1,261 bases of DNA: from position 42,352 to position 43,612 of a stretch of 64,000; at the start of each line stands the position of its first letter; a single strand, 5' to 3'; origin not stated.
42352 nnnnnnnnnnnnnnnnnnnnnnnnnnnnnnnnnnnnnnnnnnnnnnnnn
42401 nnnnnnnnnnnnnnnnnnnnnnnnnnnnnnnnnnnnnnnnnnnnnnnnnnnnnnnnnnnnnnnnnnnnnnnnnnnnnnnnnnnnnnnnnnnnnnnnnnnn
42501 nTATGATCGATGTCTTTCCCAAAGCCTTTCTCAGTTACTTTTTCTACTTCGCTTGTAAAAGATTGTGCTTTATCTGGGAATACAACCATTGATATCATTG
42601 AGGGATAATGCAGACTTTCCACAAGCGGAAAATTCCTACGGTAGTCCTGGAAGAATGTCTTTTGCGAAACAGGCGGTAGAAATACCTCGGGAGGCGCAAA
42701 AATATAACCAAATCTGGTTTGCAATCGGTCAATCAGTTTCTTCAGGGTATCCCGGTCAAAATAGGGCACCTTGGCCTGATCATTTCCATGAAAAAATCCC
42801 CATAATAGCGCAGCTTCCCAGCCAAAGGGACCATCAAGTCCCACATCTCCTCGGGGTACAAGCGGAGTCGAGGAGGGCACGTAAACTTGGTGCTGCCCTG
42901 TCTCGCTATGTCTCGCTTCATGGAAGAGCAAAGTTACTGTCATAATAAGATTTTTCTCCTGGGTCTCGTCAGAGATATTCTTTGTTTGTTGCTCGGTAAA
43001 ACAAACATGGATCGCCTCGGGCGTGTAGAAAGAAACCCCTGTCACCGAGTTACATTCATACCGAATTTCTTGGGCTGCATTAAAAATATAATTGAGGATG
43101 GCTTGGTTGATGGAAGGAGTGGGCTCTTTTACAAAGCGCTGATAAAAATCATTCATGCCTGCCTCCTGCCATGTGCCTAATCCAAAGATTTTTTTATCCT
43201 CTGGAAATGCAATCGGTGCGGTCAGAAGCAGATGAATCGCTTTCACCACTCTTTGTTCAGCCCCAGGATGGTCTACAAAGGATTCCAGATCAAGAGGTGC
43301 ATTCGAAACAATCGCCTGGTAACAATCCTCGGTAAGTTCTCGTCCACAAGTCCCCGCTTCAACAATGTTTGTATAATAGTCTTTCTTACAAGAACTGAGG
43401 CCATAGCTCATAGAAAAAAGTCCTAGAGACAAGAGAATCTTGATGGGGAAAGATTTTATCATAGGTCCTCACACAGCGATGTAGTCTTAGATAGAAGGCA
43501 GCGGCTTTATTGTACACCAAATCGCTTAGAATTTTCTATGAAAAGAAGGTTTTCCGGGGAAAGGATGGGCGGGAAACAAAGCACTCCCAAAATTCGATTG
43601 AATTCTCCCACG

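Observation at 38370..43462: Three-gene envelope module: two paralogous metzincin-motif + FG-GAP lipoproteins flanking an outer-membrane beta-barrel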

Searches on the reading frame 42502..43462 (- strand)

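Call 6: search_solved_structures(query=window:42502-43462:-, max_evalue=10, show_alignments=2)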
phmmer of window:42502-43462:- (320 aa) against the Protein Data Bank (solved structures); distinct sequences matched with E-value up to 10: 0.

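Call 8: find_homologous_proteins(query=window:42502-43462:-, max_evalue=0.001)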
Query window:42502-43462:-: 863 candidates shared short words with the query, none scored E <= 0.001.

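Call 16: search_protein_representatives(alignment_id=A2)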
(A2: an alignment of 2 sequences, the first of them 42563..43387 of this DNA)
Query: 2 sequences, 286 profile positions. Proteins with E-value up to 0.001 (for the whole library): 49; up to 1e-10: 21; up to 1e-30: 11. The best 49 are listed.
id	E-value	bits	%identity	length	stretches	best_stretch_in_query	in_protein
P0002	1.1e-171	585.9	-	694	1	1-285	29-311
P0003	1.1e-163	559.6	-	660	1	1-286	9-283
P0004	4.7e-92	324.5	-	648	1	1-285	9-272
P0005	5.8e-75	268.4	-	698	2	159-277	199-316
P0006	5.0e-53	196.4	-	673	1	1-271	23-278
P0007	2.1e-48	181.3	-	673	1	1-268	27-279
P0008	1.5e-44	168.7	-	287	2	1-129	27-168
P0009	5.9e-43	163.4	-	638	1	2-284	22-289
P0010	7.5e-40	153.2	-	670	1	3-271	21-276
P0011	2.9e-39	151.3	-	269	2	2-115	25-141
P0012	4.1e-36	140.9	-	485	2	19-241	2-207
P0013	1.1e-27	113.2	-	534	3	22-214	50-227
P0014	4.8e-23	98.0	-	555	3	41-271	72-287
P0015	3.7e-21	91.9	-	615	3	37-243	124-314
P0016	6.7e-17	77.9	-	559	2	17-245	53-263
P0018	4.2e-12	62.2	-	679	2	5-125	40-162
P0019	6.9e-12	61.4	-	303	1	16-214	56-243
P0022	3.1e-11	59.3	-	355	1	16-215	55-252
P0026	7.0e-08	48.3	-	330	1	16-214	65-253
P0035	4.7e-06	42.3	-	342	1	29-213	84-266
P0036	6.2e-06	41.9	-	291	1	16-214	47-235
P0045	4.0e-05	39.2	-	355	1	14-214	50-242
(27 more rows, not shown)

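Call 17: predict_structure(alignment_id=A2)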
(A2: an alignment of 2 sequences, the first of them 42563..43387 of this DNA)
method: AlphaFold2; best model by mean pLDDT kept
length: 275 residues; sequences in the alignment: 2
mean_pLDDT: 34.6   pTM: 0.24
mean pLDDT of the five models: 34.6, 33.7, 31.9, 30.3, 29.0
residues with pLDDT >= 90: 0; 70-90: 0; 50-70: 7; < 50: 268
segments of 3 or more residues with pLDDT < 50: 1-19, 29-138, 141-275
pLDDT, mean of each block of 10 residues (from residue 1): 36 44 49 42 44 40 32 31 35 42 38 37 33 44 37 26 24 23 26 32 30 40 31 35 36 29 24 24
secondary structure, 60 per line:
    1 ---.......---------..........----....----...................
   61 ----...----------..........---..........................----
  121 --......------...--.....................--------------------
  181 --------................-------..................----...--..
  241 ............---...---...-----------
elements in order: H4-10 H20-29 H34-37 H42-60 H78-87 H91-116 H123-128 H140-160 H189-204 H212-229 H239-252

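Call 20: search_protein_families(library=pfam, proteins=[P0022, P0026, P0035, P0036, P0045, P0019, P0014, P0018, P0006, P0009], max_evalue=1)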
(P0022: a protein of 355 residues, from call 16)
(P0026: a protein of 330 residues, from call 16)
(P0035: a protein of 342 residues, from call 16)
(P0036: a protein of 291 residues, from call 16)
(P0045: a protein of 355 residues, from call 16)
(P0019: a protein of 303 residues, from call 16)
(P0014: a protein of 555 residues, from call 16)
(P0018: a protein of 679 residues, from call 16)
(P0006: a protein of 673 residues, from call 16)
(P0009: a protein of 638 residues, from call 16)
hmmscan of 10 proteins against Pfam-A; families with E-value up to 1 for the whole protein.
P0022 (355 aa): 0 families

P0026 (330 aa): 1 family
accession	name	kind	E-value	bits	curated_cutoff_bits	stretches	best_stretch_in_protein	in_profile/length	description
PF09248.15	DUF1965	-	0.024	14.8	23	1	196-236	29-68/69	Domain of unknown function (DUF1965)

P0035 (342 aa): 0 families

P0036 (291 aa): 2 families
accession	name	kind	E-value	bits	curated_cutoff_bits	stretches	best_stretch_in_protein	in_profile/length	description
PF08139.17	LPAM_1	-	0.086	13.8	20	1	2-17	3-18/18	Prokaryotic membrane lipoprotein lipid attachment site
PF20573.4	DUF6782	-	0.18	11.5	27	1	184-209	90-115/241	Putative metallopeptidase family (DUF6782)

P0045 (355 aa): 0 families

P0019 (303 aa): 1 family
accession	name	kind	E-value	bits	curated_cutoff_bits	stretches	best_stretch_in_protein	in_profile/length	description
PF20573.4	DUF6782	-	0.056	13.1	27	1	189-214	89-114/241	Putative metallopeptidase family (DUF6782)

P0014 (555 aa): 2 families
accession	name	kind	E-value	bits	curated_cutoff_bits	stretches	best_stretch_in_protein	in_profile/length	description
PF23146.2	Zf_IFT144_1st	-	0.042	14.2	27.5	1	428-437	5-14/25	IFT144, first zinc finger domain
PF25613.1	DUF7941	-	0.19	11.6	27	0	342-414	181-253/276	Family of unknown function (DUF7941)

P0018 (679 aa): 11 families
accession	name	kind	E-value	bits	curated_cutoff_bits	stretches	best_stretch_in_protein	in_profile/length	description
PF13517.12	FG-GAP_3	-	3.3e-39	133.7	26.9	7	378-442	1-60/61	FG-GAP-like repeat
PF01839.29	FG-GAP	-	2.7e-22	78.6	22.1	5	475-499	2-26/37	FG-GAP repeat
PF21955.1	CarG-like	-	4.3e-05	24.1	28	0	640-657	5-22/144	Carbapenem resistance protein CarG-like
PF16743.10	PliI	-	0.00028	21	27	0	638-655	60-77/123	Periplasmic lysozyme inhibitor of I-type lysozyme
PF23727.1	Beta-prop_FAM234A_B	-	0.00089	18.3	26.4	0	394-457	98-161/467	FAM234A/B beta-propeller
PF00404.24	Dockerin_1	-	0.0054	17.3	22.9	0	639-651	32-44/57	Dockerin type I domain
PF13202.12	EF-hand_5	-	0.023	14.6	25.9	0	482-490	9-17/25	EF hand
PF12256.14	TcdB_toxin_midN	-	0.051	13.3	24.8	0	639-657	29-47/181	Insecticide toxin TcdB middle/N-terminal region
PF23167.1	DUF7057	-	0.082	13.4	27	0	375-405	45-75/130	Domain of unknown function (DUF7057)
PF21348.3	RGL11_C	-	0.091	12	27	0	564-606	219-261/490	Rhamnogalacturonan lyase family 11, C-terminal domain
PF00036.39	EF-hand_1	-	0.61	10.2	25.4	0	308-323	4-19/29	EF hand domain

P0006 (673 aa): 2 families
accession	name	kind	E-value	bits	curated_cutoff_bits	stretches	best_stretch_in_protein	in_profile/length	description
PF13517.12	FG-GAP_3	-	2.1e-24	86.3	26.9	5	364-429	1-60/61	FG-GAP-like repeat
PF01839.29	FG-GAP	-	2.3e-09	37.4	22.1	2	468-487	3-22/37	FG-GAP repeat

P0009 (638 aa): 2 families
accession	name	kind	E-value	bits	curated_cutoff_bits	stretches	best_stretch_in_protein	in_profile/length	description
PF13517.12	FG-GAP_3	-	5.2e-30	104.3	26.9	6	306-366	1-61/61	FG-GAP-like repeat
PF01839.29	FG-GAP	-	4.7e-10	39.6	22.1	1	600-614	6-20/37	FG-GAP repeat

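Call 27: find_homologous_proteins(query=A3, max_evalue=0.001)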
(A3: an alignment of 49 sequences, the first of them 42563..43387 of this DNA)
Query A3 (49 sequences) (275 aa, profile of the alignment): 2 proteins with E <= 0.001 among 3009 candidates.
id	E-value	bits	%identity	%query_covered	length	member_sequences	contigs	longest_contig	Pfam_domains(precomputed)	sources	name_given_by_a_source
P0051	2.2e-4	39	41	10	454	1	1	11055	-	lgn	-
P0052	4.4e-4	38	47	7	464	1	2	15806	-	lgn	-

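Call 30: find_related_loci(query=A4, collection=genome_contigs, flank=8000)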
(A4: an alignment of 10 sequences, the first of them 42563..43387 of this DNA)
Query A4 (275 aa) in genome_contigs; peptide patterns used: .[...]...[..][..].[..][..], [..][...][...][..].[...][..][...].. (x = any residue, [..] = any of these).
95 stretches matched a pattern, but none encodes a relative of the query by tblastn (E <= 1e-3).

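Call 32: find_encoding_contigs(protein=P0004, flank=8000)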
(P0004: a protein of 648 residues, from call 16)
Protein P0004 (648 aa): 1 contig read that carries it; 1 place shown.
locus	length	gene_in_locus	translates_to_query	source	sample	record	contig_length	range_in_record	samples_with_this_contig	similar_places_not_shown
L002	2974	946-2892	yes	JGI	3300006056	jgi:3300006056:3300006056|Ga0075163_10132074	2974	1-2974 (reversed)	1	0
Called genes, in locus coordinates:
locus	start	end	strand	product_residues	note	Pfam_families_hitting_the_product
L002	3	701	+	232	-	PF12706:Lactamase_B_2 (weak)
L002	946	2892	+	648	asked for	PF01839:FG-GAP (faint), PF13517:FG-GAP_3 (weak)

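Call 33: find_related_loci(query=A4, collection=metagenome_contigs, flank=8000)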
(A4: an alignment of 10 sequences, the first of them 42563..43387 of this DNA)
Query A4 (275 aa) in metagenome_contigs; peptide patterns used: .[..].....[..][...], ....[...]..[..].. (x = any residue, [..] = any of these).
598 stretches matched a pattern; 2 encode a relative of the query (tblastn E <= 1e-3); 2 distinct loci.
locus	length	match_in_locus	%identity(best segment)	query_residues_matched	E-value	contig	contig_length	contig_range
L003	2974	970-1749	45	1-270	2e-84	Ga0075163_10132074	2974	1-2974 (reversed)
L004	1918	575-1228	26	3-206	4e-14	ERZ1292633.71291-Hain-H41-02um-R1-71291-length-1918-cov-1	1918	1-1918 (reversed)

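Call 34: find_encoding_contigs(protein=P0005, flank=8000)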
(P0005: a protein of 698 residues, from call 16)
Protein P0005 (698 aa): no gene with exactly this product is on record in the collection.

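Call 35: find_encoding_contigs(protein=P0006, flank=8000)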
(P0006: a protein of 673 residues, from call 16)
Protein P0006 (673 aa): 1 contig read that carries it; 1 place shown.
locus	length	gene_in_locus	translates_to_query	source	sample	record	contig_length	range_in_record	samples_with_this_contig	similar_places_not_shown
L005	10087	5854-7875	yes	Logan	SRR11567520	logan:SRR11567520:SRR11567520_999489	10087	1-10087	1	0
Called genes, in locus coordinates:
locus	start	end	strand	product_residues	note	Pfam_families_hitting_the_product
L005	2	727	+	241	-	?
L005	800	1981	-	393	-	PF20461:DUF6714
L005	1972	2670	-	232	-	-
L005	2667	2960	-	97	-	-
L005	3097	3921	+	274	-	-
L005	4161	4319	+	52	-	-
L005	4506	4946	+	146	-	PF12681:Glyoxalase_2 (weak), PF00903:Glyoxalase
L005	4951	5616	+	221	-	PF08220:HTH_DeoR, PF08279:HTH_11, PF19187:HTH_PafC (faint), PF13280:WYL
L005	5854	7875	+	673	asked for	PF01839:FG-GAP (faint), PF13517:FG-GAP_3 (weak)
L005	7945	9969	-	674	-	PF01839:FG-GAP (faint), PF13517:FG-GAP_3 (weak)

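Call 36: find_encoding_contigs(protein=P0007, flank=8000)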
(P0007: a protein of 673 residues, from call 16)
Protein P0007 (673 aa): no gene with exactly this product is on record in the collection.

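Call 37: predict_structure(alignment_id=A3)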
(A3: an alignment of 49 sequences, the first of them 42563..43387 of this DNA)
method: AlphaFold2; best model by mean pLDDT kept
length: 275 residues; sequences in the alignment: 49
mean_pLDDT: 93.1   pTM: 0.90
mean pLDDT of the five models: 93.1, 93.0, 92.9, 92.5, 92.4
residues with pLDDT >= 90: 227; 70-90: 38; 50-70: 10; < 50: 0
segments of 3 or more residues with pLDDT < 50: none
pLDDT, mean of each block of 10 residues (from residue 1): 95 93 98 98 96 97 97 97 91 95 98 95 98 80 87 98 96 86 98 98 92 93 96 96 95 94 65 71
secondary structure, 60 per line:
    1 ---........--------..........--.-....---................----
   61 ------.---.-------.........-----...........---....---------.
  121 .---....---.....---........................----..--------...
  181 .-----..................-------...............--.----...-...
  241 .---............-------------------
elements in order: H4-11 H20-29 H34-37 H41-56 H79-87 H93-103 E107-110 E125-128 H132-136 H140-163 E178-181 H187-204 H212-226 H238-241 H245-256

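Call 42: fold_search(model_id=the predicted structure, library=pdb)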
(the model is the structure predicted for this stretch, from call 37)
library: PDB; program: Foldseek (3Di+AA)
matches with E <= 10: 158; with E <= 0.001: 0
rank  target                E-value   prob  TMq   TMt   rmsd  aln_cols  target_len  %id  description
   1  8b8z_B                6.4e-01  0.05  0.14  0.15  17.0       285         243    9  Crystal structure of mutant PPARG (C313A) and NCOR2 with an inverse agonist (compound 7e) (released 2022-12-28)
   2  2q6s_A                7.2e-01  0.04  0.14  0.15  17.1       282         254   10  2.4 angstrom crystal structure of PPAR gamma complexed to BVT.13 without co-activator peptides (released 2007-10-23)
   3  8b8y_B                8.4e-01  0.04  0.14  0.15  16.9       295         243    9  Crystal structure of PPARG and NCOR2 with an inverse agonist (compound 7e) (released 2022-12-28)
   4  1xap                  1.2e+00  0.04  0.17  0.19  17.6       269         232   12  Structure of the ligand binding domain of the Retinoic Acid Receptor beta (released 2004-11-16)
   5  9n72_ST               1.2e+00  0.04  0.16  0.09  16.0       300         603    9  SSU processome maturation and disassembly, State F (released 2025-11-05)
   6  2lbd                  1.4e+00  0.03  0.14  0.16  16.7       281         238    8  LIGAND-BINDING DOMAIN OF THE HUMAN RETINOIC ACID RECEPTOR GAMMA BOUND TO ALL-TRANS RETINOIC ACID (released 1997-11-12)
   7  3osi_A                1.4e+00  0.03  0.14  0.14  17.4       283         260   12  Crystal structure of PPARgamma ligand binding domain in complex with tetrachloro-bisphenol A (TCBPA) (released 2011-05-25)
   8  4yf1_C                1.4e+00  0.04  0.15  0.21  16.4       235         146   11  1.85 angstrom crystal structure of lmo0812 from Listeria monocytogenes EGD-e (released 2015-03-04)
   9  7sqb                  1.4e+00  0.03  0.15  0.14  17.0       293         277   10  PPAR gamma LBD bound to Inverse Agonist SR10221 (released 2023-05-10)
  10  8bc0_B                1.4e+00  0.03  0.10  0.05  21.6       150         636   14  Cryo-EM structure of Ca2+-bound mTMEM16F F518A Q623A mutant in GDN open/closed (released 2022-11-16)
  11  8kag_B                1.6e+00  0.01  0.10  0.04  25.1       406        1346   10  Crystal structure of SpyCas9 in complex with sgRNA and target RNA (released 2024-06-05)
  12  5jxd                  2.0e+00  0.03  0.14  0.18  16.6       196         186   12  Crystal structure of murine Tnfaip8 C165S mutant (released 2017-06-28)
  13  6npw_C                2.0e+00  0.03  0.19  0.17  17.7       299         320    7  SSu72/Sympk in complex with Ser2/Ser5 phosphorylated peptide (released 2019-04-24)
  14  8paq_A                2.1e+00  0.08  0.18  0.26   9.5       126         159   12  Structure of the small subunit of the laccase-like Nlac protein from Pleurotus eryngii (released 2024-02-07)
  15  5ycn_A                2.1e+00  0.03  0.14  0.15  16.9       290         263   11  Human PPARgamma ligand binding domain complexed with Lobeglitazone (released 2018-09-12)
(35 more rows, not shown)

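Call 47: find_related_loci(query=A5, collection=genome_contigs, flank=6000)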
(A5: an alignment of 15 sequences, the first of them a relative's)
Query A5 (355 aa) in genome_contigs; peptide patterns used: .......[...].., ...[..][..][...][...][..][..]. (x = any residue, [..] = any of these).
249 stretches matched a pattern; 52 encode a relative of the query (tblastn E <= 1e-3); 52 distinct loci.
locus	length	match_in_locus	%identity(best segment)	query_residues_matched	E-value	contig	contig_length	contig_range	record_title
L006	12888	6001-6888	39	5-317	3e-57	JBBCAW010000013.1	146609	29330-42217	Bdellovibrionota bacterium FG-1 24155C00013.1, whole genome shotgun sequence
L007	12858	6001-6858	35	26-322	5e-39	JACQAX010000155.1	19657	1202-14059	MAG: Deltaproteobacteria bacterium isolate NC_groundwater_927_Pr1_S-0.2um_64_13 Montesol18-Sp2_coassembly_scaffold_37665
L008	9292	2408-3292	27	9-260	3e-10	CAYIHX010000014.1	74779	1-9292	MAG TPA_asm: uncultured Bacteriovoracaceae bacterium isolate ERP119705_co22_393 genome assembly, contig: NODE_178_length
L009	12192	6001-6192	42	197-256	8e-8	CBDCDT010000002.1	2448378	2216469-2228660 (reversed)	MAG: Bacteriovoracaceae bacterium isolate ee061672-7c32-459d-b54b-8bd05c2749f9 genome assembly, contig: contig_2, whole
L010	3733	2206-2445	34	176-253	3e-7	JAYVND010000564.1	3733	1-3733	MAG: Bdellovibrionales bacterium isolate GL65_DN_concoct_201 GL65_DN_concoct_201_563, whole genome shotgun sequence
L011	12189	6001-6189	42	197-253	4e-7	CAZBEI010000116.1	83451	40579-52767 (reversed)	MAG TPA_asm: uncultured Bdellovibrio sp. isolate binchicken_co203_640 genome assembly, contig: k141_4430480, whole genom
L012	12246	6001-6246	33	177-253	4e-7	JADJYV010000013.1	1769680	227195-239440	MAG: Bdellovibrionaceae bacterium isolate Lyne_18-Q3-R50-59_BATAC.62 tig01430183-10-17665060, whole genome shotgun seque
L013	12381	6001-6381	27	141-283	3e-7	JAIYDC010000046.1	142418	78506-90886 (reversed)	MAG: Proteobacteria bacterium isolate H1_MAG_00023 pond_H1_MAG_00023_000000000080, whole genome shotgun sequence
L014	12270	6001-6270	34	201-292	1e-6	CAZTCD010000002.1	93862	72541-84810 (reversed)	MAG TPA_asm: uncultured Bdellovibrionales bacterium isolate SRP329715_co1_94 genome assembly, contig: NODE_239_length_93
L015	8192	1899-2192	32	183-284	2e-6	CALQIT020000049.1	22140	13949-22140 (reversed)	MAG: Streptomyces griseus isolate HRS-HS12-bin-158 genome assembly, contig: HRSG-H12-C2568, whole genome shotgun sequenc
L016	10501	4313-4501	37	200-256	2e-6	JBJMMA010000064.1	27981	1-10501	MAG: Bdellovibrionia bacterium isolate H1_18_all_fractions_metab_8_52_9 k255_2262535, whole genome shotgun sequence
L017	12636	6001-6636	26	49-248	2e-6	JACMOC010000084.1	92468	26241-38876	MAG: Oligoflexus sp. isolate LF-bin-20 FL-bin-20-contig-k141_2826757, whole genome shotgun sequence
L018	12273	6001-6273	33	174-255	4e-6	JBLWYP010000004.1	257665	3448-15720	MAG: Bacteriovoracaceae bacterium isolate EA27-09 A27maxbin.025RE.5K@4, whole genome shotgun sequence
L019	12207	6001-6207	36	193-255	8e-6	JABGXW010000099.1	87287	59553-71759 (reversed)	MAG: Bacteriovoracaceae bacterium isolate SI034_bin84 k141_1643946, whole genome shotgun sequence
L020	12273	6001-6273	29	174-255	8e-6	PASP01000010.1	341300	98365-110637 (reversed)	MAG: Halobacteriovoraceae bacterium isolate SAT179 164292, whole genome shotgun sequence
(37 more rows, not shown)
